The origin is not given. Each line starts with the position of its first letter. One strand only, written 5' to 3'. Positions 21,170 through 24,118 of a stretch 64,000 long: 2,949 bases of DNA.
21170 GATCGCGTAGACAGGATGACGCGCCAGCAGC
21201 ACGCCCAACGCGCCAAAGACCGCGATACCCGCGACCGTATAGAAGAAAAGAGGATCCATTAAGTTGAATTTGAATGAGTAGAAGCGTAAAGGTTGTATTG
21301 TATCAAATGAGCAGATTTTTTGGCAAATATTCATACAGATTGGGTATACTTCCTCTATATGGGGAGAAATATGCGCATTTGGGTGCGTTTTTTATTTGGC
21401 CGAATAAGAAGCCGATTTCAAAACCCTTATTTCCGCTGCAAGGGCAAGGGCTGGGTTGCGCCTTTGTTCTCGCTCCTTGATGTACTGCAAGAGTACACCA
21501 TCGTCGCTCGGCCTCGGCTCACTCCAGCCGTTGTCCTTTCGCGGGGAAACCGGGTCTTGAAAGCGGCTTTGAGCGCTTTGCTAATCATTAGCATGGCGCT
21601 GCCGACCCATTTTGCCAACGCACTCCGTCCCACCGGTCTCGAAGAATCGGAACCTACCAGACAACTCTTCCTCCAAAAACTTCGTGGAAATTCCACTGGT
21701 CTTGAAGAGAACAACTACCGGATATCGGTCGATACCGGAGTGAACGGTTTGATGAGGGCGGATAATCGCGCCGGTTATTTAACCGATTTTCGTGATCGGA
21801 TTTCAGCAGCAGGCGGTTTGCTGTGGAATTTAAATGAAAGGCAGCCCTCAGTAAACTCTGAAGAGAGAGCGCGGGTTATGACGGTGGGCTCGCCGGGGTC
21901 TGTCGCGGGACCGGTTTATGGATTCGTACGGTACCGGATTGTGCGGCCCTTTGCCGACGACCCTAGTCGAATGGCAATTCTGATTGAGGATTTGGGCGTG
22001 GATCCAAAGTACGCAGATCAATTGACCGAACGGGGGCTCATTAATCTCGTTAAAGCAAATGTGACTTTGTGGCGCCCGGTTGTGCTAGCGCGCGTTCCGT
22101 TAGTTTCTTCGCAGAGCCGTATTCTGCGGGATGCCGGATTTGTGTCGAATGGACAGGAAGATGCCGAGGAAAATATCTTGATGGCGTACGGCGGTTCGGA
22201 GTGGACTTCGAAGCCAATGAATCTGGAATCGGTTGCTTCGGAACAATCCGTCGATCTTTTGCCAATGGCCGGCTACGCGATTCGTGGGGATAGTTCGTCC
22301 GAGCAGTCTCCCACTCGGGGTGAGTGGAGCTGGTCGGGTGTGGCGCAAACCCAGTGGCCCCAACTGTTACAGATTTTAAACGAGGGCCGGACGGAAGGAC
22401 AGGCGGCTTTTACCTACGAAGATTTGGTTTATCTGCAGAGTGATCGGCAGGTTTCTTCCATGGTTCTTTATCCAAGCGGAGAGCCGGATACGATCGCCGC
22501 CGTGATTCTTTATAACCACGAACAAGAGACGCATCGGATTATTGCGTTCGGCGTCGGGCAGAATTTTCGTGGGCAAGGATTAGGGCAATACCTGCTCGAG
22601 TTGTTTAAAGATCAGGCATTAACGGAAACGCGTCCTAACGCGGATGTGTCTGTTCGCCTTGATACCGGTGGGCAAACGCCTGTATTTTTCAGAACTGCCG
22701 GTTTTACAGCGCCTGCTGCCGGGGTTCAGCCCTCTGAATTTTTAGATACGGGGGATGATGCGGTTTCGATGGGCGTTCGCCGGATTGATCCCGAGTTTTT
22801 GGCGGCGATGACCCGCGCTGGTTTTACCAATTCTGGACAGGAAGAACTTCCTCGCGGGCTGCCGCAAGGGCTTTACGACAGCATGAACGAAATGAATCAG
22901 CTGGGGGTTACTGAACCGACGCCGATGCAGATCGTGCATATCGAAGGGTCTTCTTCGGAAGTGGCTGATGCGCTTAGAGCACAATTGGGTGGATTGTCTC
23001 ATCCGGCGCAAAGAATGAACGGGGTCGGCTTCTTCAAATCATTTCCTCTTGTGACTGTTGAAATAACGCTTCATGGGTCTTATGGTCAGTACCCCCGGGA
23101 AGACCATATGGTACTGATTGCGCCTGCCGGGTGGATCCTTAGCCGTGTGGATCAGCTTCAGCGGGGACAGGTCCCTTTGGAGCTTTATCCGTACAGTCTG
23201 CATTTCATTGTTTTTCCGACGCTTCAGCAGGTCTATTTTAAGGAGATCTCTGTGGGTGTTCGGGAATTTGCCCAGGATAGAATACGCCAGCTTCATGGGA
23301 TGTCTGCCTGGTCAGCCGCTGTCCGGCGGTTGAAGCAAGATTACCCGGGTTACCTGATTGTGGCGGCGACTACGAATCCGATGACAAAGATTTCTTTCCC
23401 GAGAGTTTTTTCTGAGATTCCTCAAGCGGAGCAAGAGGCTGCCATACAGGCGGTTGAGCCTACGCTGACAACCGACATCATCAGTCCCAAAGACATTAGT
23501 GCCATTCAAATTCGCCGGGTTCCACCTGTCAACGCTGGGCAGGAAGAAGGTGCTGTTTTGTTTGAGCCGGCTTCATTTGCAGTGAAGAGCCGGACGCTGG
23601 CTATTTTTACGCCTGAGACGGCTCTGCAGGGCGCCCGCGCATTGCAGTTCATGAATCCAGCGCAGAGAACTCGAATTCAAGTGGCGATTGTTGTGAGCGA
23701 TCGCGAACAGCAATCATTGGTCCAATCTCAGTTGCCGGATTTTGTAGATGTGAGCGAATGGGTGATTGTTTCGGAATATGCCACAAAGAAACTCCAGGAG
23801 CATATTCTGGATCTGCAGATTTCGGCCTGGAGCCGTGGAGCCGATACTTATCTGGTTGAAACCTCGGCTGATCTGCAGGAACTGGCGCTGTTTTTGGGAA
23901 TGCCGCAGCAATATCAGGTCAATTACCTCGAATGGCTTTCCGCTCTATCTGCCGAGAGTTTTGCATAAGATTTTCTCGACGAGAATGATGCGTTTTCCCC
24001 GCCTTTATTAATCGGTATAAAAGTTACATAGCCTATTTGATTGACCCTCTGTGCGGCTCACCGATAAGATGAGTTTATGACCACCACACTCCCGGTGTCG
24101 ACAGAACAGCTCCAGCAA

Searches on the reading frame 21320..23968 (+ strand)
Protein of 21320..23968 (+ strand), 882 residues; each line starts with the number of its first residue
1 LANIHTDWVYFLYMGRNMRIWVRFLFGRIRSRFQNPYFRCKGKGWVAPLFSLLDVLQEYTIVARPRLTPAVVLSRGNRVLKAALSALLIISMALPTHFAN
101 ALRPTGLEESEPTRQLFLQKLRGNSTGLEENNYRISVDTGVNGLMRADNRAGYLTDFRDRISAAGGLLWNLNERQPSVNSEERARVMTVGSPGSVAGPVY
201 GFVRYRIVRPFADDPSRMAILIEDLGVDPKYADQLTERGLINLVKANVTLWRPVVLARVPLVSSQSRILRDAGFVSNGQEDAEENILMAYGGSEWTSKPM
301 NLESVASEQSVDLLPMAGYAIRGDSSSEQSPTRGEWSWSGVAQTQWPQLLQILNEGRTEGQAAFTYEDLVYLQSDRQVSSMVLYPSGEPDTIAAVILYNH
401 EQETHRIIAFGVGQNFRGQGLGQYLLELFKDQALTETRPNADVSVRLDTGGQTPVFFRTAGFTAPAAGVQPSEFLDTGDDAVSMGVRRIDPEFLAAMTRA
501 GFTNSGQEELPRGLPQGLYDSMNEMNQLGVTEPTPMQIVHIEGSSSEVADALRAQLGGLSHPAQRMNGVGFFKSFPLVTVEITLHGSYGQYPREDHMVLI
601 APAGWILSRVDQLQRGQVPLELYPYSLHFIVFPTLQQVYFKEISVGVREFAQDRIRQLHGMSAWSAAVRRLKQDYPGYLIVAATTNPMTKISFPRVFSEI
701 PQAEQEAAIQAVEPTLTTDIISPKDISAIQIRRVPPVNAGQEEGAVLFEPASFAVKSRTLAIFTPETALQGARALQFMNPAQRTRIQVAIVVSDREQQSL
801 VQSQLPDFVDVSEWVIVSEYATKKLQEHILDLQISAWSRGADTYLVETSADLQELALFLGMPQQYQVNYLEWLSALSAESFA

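Call 32: search_protein_families(library=pfam, proteins=[window:21320-23968:+], max_evalue=0.001)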
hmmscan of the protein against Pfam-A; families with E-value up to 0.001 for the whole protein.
window:21320-23968:+ (882 aa): 1 family
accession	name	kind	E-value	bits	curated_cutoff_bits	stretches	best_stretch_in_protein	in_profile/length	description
PF00583.31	Acetyltransf_1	-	4.6e-05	24.1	20.7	1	348-435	3-90/116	Acetyltransferase (GNAT) family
